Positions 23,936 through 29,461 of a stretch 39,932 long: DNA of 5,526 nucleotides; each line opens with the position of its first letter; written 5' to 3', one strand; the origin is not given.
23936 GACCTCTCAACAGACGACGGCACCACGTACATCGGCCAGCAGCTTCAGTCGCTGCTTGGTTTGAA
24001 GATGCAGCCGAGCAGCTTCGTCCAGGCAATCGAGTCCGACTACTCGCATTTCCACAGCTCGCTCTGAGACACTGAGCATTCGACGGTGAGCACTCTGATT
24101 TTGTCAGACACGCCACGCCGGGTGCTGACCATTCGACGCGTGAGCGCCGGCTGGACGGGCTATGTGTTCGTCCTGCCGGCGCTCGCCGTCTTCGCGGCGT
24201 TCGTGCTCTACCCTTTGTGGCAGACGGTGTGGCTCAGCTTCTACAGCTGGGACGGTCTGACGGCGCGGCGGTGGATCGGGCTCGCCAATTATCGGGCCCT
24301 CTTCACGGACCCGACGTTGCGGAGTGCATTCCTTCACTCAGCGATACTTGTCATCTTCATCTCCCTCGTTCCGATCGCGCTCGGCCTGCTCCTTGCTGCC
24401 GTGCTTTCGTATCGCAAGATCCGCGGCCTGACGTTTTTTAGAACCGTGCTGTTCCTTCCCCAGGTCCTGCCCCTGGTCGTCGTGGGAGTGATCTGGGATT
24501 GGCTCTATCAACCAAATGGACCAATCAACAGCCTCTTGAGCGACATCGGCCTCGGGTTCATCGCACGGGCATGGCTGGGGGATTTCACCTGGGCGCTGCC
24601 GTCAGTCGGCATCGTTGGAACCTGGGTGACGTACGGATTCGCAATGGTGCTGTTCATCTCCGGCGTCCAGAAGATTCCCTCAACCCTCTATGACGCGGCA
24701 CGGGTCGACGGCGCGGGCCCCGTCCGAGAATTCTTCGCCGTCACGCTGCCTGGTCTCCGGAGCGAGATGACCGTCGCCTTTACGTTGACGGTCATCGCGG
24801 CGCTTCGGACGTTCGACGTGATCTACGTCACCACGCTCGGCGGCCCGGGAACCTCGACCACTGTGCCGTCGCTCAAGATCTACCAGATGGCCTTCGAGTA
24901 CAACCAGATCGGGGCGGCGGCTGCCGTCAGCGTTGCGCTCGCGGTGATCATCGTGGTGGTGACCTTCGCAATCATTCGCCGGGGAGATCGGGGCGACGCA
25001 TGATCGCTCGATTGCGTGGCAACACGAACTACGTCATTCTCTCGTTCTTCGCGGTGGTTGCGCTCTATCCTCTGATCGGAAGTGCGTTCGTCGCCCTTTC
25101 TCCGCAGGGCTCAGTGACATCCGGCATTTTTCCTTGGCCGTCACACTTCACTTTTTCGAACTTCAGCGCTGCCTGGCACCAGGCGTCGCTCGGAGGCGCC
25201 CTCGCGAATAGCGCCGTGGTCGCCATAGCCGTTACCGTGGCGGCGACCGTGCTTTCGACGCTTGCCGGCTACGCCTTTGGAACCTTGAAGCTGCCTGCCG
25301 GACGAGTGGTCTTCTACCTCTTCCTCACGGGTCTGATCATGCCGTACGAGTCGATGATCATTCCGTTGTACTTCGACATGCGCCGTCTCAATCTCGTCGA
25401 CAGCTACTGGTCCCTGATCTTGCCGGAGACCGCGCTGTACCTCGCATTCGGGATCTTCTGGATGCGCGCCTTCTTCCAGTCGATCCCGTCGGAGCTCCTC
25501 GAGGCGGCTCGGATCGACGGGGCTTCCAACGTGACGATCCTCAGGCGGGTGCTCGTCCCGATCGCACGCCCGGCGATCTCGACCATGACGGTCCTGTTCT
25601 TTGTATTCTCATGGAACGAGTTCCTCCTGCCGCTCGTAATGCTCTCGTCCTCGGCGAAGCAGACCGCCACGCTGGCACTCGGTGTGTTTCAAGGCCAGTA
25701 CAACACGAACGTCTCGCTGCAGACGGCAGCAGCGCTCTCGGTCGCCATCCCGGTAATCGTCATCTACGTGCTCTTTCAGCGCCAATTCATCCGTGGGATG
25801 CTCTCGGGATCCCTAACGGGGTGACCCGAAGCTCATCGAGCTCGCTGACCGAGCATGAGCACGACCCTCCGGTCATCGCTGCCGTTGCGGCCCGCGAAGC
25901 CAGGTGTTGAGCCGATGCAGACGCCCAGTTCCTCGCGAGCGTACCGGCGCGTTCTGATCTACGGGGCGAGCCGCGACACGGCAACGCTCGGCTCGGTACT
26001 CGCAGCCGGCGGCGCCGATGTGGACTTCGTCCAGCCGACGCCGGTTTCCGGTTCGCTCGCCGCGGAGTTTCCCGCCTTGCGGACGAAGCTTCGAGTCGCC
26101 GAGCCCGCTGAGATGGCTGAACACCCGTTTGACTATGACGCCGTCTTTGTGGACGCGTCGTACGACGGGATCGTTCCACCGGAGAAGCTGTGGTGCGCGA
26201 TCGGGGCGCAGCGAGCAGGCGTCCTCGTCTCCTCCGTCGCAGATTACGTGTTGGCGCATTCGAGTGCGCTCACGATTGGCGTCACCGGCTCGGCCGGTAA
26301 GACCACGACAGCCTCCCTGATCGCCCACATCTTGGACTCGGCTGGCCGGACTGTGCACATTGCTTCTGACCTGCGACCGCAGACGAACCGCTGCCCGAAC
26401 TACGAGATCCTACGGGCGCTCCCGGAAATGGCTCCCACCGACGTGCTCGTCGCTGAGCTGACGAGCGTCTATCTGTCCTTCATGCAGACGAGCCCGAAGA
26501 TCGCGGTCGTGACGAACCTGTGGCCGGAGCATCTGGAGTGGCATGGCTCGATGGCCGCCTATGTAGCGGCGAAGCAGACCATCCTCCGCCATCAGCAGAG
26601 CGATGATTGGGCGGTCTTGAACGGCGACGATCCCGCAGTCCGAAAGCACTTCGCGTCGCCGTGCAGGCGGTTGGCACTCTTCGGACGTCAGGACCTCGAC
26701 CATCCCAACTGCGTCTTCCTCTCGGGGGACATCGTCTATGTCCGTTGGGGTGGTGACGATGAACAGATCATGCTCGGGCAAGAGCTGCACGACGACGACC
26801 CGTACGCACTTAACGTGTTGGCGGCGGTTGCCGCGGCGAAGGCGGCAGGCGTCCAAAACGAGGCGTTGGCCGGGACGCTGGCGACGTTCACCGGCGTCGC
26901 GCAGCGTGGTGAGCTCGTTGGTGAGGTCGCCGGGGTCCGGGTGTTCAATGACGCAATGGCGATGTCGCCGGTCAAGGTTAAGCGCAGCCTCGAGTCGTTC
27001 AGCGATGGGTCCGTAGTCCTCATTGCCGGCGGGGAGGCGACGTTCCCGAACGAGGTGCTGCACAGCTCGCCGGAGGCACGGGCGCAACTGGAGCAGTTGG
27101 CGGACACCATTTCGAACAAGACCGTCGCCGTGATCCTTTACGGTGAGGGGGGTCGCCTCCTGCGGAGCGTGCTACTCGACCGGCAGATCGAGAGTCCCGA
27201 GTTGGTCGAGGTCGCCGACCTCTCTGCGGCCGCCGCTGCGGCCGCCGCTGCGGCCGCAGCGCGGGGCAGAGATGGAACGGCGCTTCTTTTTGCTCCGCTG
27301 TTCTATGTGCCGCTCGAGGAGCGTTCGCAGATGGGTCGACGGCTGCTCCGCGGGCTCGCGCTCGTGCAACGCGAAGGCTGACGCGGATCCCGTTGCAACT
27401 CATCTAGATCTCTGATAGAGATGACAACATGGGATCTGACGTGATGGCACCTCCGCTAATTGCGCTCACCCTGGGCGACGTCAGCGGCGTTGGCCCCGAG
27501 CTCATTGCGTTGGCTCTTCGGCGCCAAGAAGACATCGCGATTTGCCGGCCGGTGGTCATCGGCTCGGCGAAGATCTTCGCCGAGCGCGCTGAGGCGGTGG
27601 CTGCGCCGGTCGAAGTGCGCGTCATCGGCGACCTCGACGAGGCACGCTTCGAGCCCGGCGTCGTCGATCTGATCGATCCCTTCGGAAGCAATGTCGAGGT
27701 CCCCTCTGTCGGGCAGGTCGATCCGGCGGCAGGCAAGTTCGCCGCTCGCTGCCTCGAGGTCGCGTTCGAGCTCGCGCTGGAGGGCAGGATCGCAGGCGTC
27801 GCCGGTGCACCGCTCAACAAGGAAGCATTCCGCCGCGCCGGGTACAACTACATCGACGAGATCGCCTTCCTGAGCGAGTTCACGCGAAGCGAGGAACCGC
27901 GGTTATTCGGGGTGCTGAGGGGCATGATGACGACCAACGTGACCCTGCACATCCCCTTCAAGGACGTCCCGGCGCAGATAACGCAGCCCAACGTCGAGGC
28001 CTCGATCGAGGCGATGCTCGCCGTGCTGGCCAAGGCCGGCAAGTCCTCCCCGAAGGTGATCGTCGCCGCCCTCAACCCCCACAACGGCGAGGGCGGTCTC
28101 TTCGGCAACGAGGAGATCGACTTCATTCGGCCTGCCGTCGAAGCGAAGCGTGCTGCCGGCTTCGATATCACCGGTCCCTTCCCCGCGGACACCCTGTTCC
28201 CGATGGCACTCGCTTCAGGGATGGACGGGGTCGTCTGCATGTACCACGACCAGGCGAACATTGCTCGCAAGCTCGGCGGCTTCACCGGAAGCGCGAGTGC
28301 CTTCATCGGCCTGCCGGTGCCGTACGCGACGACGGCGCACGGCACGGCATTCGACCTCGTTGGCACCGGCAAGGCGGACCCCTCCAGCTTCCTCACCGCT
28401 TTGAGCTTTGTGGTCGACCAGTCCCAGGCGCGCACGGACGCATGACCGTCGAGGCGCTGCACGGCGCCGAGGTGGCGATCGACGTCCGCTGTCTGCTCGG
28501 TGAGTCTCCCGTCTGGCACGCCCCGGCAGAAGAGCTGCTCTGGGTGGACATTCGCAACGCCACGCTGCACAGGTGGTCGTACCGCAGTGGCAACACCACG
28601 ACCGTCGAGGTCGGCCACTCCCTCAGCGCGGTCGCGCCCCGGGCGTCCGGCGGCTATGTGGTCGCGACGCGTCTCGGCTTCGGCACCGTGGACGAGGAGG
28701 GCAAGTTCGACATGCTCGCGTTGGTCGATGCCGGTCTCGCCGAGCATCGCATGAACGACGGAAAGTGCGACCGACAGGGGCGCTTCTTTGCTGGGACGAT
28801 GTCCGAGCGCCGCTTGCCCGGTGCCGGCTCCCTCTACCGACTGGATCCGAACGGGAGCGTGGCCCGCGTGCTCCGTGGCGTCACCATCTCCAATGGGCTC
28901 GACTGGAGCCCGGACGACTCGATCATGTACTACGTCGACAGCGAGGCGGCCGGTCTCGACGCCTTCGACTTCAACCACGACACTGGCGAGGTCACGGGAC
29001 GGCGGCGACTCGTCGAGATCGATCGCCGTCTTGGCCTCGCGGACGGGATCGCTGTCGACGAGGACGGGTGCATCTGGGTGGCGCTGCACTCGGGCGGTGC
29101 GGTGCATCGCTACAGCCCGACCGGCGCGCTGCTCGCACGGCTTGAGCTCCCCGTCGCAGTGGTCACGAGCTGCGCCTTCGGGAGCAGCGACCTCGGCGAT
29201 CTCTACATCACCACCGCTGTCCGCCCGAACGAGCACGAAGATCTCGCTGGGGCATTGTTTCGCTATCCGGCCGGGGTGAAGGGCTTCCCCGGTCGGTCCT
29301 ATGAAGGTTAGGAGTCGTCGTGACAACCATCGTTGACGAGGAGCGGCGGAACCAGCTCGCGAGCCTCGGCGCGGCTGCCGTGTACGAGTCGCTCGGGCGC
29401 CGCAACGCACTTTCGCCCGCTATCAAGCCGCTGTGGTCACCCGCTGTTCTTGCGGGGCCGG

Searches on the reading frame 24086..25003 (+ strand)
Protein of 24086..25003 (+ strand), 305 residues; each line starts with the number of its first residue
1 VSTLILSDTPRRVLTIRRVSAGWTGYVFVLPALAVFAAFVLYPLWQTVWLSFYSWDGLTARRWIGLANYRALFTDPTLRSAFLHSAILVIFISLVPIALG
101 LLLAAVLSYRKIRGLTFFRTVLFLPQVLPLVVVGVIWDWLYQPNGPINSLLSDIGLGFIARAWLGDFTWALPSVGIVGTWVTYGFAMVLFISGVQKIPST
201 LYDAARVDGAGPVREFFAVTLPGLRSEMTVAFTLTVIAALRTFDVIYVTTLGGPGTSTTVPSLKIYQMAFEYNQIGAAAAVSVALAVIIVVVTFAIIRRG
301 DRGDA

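Call 17: search_protein_families(library=pfam, proteins=[window:24086-25003:+], max_evalue=0.001)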
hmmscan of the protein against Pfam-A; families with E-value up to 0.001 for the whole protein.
window:24086-25003:+ (305 aa): 1 family
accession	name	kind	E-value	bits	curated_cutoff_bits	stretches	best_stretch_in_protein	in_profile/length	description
PF00528.27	BPD_transp_1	-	2.2e-16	60.5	26.4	1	97-294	2-173/184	Binding-protein-dependent transport system inner membrane component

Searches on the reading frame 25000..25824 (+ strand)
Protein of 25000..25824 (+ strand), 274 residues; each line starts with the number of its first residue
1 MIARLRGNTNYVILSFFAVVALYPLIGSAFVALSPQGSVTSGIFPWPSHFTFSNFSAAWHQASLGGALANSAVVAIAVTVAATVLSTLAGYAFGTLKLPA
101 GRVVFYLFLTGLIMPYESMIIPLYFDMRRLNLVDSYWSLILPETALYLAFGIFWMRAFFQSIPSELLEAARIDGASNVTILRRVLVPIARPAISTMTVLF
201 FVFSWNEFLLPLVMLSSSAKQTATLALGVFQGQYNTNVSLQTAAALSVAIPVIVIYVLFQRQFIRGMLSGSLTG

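Call 17: search_protein_families(library=pfam, proteins=[window:25000-25824:+], max_evalue=0.001)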
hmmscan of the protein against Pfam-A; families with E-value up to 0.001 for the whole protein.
window:25000-25824:+ (274 aa): 1 family
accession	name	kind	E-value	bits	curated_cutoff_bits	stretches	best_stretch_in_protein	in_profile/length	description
PF00528.27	BPD_transp_1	-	9e-15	55.3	26.4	1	90-261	5-176/184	Binding-protein-dependent transport system inner membrane component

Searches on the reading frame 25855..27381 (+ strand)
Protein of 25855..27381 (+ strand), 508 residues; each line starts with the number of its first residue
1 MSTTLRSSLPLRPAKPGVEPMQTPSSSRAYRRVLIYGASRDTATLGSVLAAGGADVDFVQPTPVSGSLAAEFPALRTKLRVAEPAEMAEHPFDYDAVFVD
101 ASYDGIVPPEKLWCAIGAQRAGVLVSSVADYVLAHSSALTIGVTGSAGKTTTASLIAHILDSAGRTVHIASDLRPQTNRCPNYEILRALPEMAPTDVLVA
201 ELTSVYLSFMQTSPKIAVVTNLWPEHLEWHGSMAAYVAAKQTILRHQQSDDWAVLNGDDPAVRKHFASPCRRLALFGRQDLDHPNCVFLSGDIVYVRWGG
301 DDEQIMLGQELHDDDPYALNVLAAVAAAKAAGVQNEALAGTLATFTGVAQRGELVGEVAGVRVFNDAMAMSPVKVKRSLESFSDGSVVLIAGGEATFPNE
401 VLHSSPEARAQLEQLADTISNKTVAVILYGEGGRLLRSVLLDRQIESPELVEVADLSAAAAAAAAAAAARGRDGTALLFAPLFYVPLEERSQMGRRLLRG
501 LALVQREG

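Call 17: search_protein_families(library=pfam, proteins=[window:25855-27381:+], max_evalue=0.001)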
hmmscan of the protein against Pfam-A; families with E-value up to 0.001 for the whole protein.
window:25855-27381:+ (508 aa): 2 families
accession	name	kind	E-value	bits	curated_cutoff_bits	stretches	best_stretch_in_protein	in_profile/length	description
PF08245.18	Mur_ligase_M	-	2.8e-25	89.9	24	1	143-280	1-149/200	Mur ligase middle domain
PF02875.26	Mur_ligase_C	-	6.7e-07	30.6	28.4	1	351-469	2-116/127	Mur ligase, glutamate ligase domain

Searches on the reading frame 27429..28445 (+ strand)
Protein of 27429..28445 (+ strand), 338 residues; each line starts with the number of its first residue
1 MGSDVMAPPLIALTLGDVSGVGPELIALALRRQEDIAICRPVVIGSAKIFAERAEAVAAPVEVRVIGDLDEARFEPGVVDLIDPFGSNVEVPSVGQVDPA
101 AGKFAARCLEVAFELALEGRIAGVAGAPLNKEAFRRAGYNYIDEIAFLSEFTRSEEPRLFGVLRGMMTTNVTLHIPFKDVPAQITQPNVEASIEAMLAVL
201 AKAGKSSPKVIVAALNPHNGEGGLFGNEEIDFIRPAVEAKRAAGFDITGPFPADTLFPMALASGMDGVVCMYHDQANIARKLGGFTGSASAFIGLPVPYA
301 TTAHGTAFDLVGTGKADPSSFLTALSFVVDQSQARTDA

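Call 17: search_protein_families(library=pfam, proteins=[window:27429-28445:+], max_evalue=0.001)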
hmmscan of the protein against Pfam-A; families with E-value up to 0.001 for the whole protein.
window:27429-28445:+ (338 aa): 1 family
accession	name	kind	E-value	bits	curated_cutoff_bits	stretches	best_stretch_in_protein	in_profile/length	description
PF04166.17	PdxA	-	1.5e-79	267.9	27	1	38-326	2-284/286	Pyridoxal phosphate biosynthetic protein PdxA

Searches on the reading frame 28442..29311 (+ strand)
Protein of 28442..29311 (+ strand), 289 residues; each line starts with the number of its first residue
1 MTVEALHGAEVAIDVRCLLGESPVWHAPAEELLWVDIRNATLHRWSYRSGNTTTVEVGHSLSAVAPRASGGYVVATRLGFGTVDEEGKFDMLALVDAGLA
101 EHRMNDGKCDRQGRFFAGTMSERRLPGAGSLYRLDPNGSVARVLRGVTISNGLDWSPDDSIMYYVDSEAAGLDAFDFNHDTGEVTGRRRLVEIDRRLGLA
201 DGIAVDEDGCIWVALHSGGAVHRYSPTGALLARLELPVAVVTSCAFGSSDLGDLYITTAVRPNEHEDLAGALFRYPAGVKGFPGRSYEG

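Call 17: search_protein_families(library=pfam, proteins=[window:28442-29311:+], max_evalue=0.001)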
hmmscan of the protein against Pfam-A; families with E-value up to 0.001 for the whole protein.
window:28442-29311:+ (289 aa): 1 family
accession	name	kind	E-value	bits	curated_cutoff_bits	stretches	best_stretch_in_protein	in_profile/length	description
PF08450.18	SGL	-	3.5e-78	263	26.3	1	19-259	1-245/246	SMP-30/Gluconolactonase/LRE-like region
